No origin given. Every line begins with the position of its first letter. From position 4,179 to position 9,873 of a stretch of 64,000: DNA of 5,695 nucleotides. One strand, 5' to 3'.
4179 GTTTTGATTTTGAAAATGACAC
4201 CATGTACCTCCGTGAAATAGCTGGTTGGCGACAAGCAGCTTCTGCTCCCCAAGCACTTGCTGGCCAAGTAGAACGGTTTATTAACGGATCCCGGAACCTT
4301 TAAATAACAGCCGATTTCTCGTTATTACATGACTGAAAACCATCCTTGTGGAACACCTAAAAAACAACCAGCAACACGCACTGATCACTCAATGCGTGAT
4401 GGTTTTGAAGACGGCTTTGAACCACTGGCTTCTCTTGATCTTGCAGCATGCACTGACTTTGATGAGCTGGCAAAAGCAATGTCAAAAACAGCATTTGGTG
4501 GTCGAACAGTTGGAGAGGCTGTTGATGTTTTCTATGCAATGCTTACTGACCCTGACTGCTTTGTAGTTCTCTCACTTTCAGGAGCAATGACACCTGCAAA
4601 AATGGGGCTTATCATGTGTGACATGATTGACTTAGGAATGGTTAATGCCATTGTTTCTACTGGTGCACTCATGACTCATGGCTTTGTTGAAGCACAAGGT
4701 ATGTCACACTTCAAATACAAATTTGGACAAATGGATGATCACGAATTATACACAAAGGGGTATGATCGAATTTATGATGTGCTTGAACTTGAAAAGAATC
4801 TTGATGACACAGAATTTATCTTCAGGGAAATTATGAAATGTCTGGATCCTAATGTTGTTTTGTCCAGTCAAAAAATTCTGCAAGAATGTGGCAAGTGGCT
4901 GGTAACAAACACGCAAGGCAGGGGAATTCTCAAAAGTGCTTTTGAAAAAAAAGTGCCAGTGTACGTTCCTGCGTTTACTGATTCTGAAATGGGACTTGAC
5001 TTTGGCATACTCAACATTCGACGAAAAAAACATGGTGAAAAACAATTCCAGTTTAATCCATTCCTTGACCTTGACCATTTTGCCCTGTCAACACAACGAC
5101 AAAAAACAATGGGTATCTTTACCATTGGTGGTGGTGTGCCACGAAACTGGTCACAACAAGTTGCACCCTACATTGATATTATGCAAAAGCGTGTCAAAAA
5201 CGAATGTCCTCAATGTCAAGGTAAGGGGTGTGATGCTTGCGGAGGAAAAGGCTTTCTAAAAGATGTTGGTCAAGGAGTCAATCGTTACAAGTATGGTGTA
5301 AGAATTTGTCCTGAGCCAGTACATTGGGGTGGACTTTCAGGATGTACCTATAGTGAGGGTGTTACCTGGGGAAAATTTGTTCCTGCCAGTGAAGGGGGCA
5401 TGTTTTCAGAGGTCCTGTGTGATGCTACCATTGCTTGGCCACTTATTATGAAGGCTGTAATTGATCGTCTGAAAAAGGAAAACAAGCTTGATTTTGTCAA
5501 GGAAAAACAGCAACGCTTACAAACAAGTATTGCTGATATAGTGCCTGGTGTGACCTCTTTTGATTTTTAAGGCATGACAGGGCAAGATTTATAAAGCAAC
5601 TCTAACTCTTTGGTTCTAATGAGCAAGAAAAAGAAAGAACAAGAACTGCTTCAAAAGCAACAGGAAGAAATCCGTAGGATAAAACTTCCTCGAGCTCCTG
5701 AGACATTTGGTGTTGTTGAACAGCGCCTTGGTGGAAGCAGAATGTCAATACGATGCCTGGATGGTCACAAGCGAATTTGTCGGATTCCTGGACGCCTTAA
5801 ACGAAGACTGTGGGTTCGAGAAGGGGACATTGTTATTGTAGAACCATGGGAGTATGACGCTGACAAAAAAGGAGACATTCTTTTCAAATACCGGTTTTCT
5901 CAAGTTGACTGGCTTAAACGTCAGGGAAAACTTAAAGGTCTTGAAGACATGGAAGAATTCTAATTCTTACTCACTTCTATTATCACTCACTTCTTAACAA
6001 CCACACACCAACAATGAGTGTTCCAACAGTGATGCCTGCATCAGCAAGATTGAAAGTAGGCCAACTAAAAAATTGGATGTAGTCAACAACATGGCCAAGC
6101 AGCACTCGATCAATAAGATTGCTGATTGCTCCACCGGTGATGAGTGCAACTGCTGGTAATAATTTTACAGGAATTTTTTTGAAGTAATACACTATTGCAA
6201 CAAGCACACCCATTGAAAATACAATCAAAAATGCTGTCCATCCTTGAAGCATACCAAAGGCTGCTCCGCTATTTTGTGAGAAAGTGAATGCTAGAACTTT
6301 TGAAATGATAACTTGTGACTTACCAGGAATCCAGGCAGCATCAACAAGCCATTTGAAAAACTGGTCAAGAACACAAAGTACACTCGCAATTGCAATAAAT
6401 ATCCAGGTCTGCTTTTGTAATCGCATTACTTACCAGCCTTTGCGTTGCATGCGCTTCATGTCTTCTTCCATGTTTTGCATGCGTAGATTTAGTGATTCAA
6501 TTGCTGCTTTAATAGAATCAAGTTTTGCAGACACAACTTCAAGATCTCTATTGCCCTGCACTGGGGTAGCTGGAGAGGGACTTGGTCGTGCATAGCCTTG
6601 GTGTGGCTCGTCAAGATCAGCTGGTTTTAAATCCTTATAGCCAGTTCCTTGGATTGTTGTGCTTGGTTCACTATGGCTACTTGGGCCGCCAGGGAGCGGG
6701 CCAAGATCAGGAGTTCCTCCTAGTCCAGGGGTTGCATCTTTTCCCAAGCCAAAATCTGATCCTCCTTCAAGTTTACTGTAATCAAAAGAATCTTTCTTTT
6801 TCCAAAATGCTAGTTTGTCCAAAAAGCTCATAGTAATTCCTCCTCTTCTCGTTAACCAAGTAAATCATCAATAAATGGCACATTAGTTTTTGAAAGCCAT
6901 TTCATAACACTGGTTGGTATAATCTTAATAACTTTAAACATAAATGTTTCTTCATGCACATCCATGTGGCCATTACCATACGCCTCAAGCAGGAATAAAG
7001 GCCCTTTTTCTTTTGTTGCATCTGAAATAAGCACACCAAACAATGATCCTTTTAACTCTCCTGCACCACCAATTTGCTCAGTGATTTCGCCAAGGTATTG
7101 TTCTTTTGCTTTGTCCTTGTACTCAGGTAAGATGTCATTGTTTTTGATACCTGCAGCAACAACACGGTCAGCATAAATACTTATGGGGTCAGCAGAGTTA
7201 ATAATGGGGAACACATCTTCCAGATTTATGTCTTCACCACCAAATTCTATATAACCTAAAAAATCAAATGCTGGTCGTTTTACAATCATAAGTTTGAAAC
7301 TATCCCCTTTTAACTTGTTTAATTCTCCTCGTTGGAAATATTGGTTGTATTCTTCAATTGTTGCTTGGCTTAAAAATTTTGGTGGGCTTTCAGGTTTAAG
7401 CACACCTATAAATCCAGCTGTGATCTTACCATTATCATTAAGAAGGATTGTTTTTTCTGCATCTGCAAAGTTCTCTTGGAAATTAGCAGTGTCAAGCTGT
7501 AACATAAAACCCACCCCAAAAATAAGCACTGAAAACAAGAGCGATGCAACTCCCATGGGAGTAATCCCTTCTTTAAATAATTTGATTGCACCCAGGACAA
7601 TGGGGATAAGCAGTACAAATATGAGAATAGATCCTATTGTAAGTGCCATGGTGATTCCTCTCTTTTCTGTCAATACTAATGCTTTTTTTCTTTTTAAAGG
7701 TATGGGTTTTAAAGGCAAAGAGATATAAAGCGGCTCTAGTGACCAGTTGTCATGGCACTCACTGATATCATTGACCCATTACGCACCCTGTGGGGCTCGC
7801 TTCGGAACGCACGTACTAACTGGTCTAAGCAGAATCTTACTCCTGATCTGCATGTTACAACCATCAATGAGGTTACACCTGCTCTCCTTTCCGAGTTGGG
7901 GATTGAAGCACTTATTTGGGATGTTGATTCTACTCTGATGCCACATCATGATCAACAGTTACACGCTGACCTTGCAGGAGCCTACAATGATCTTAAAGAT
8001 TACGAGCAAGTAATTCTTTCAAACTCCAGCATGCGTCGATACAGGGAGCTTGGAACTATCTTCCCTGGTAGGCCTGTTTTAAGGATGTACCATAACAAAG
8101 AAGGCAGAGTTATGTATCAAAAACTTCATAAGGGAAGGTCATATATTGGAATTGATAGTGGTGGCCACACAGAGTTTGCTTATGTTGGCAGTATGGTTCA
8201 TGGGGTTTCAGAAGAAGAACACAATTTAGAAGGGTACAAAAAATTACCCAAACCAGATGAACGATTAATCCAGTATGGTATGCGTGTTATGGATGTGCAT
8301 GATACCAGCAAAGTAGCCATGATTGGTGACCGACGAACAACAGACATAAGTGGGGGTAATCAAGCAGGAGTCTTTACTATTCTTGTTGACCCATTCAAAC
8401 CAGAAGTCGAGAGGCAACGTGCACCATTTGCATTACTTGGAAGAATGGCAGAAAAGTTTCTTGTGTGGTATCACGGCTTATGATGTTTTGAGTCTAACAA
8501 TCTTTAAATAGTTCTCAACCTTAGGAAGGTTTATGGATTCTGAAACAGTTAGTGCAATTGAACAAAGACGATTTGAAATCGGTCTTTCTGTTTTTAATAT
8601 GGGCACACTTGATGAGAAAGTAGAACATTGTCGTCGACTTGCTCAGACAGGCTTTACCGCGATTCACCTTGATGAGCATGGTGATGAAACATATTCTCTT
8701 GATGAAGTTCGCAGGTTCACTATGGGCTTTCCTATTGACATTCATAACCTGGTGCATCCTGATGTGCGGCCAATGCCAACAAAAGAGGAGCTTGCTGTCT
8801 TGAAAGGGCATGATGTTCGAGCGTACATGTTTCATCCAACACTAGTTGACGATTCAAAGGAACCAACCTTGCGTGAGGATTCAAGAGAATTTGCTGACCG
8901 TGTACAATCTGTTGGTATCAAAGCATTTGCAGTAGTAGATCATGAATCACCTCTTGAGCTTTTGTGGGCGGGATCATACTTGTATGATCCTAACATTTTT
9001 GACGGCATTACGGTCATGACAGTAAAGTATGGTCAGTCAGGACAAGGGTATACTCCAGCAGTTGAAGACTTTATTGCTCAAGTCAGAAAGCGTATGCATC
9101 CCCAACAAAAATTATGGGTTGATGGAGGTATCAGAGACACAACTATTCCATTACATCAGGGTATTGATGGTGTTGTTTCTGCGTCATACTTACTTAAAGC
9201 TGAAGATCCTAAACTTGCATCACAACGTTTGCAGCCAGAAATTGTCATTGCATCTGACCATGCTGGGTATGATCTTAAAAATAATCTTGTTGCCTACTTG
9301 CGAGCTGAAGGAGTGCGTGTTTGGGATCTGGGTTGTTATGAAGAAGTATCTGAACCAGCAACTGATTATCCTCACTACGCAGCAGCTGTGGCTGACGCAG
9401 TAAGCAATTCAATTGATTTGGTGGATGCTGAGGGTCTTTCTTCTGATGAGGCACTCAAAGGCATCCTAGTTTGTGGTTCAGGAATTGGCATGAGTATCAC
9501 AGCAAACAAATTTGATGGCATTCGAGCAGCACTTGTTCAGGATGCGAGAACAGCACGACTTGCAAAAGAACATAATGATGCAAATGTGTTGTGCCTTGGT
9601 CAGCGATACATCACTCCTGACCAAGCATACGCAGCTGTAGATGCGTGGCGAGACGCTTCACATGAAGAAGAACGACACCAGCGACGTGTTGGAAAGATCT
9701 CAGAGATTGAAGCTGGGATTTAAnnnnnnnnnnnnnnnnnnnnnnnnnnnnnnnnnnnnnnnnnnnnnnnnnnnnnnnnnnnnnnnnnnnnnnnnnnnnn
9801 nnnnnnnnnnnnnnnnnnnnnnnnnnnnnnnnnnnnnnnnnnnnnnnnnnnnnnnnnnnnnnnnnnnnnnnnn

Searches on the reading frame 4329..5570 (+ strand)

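Call 22: search_protein_families(library=ncbifam, proteins=[window:4329-5570:+], max_evalue=0.00001)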
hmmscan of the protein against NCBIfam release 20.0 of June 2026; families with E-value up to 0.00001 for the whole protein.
window:4329-5570:+ (413 aa): 7 families
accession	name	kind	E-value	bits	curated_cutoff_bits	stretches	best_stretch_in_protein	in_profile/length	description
NF002006.0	PRK00805.1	equivalog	4.7e-72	242.7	434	1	43-387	20-328/338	deoxyhypusine synthase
NF002630.0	PRK02301.1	equivalog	2e-60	204.7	364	2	32-277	13-248/318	deoxyhypusine synthase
NF002699.1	PRK02492.1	equivalog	3.1e-56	190.7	500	1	36-289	11-263/338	1,9-bis(guanidino)-5-aza-nonane synthase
NF001980.1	PRK00770.1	equivalog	9.6e-48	163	450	2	46-283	14-254/350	homospermidine biosynthesis protein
TIGR00321.1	dhys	equivalog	9.8e-48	163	304.25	1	41-378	10-300/301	deoxyhypusine synthase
NF002294.1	PRK01221.1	equivalog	1.4e-27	97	350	1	38-272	6-233/300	deoxyhypusine synthase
NF003052.1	PRK03971.1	equivalog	3e-19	69.5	380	1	37-273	24-266/334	deoxyhypusine synthase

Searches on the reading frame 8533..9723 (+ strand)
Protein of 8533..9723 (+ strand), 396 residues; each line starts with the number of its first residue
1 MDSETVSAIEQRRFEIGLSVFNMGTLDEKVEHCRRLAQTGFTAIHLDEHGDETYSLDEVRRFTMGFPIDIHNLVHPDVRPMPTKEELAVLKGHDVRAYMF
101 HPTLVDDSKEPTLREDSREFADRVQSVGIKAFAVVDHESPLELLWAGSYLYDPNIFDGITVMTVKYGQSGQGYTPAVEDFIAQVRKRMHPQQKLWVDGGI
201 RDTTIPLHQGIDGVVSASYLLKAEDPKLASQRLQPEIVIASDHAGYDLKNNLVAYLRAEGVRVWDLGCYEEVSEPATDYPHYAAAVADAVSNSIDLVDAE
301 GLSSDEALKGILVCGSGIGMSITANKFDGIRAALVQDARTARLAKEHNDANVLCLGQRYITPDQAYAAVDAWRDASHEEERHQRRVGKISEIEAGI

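Call 22: search_protein_families(library=ncbifam, proteins=[window:8533-9723:+], max_evalue=0.00001)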
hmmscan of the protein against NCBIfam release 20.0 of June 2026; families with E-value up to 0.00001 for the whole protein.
window:8533-9723:+ (396 aa): 13 families
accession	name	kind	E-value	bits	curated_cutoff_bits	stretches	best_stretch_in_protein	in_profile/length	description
NF004051.0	PRK05571.1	subfamily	1.4e-49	167.7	135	1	236-393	3-146/149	ribose-5-phosphate isomerase B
TIGR00689.1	rpiB_lacA_lacB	subfamily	3.4e-48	163.2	88.3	1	237-393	1-143/145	RpiB/LacA/LacB family sugar-phosphate isomerase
TIGR01120.1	rpiB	equivalog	1.7e-42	144.8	138.65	1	237-393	2-143/143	ribose 5-phosphate isomerase B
TIGR02133.1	RPI_actino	equivalog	1.8e-36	125.3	168.2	1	237-393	3-146/148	ribose-5-phosphate isomerase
NF006381.0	PRK08622.1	equivalog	3.1e-25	88.9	234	1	237-393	3-145/171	galactose-6-phosphate isomerase subunit LacB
NF051858.1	EryPhIsonDerIRhiz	equivalog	1.4e-22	80.4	240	1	237-381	3-134/150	D-erythrulose-4-phosphate isomerase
TIGR01119.1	lacB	equivalog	5.8e-19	68.4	312.55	1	237-394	3-146/171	galactose-6-phosphate isomerase subunit LacB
NF006380.0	PRK08621.1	equivalog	2.5e-18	66.9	164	1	236-387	2-136/142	galactose-6-phosphate isomerase subunit LacA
NF009258.0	PRK12615.1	equivalog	2.8e-16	59.9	325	1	237-393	3-145/171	galactose-6-phosphate isomerase subunit LacB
NF009257.0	PRK12613.1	equivalog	8e-13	48.7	243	1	237-389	3-137/141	galactose-6-phosphate isomerase subunit LacA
NF004076.0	PRK05581.1-4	subfamily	5.2e-12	45.5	165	1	15-232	6-214/221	ribulose-phosphate 3-epimerase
TIGR01118.1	lacA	equivalog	3.3e-11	43.5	181.1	1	237-388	3-137/141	galactose-6-phosphate isomerase subunit LacA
TIGR01163.1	rpe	equivalog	6.5e-11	42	212.6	1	118-233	95-210/211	ribulose-phosphate 3-epimerase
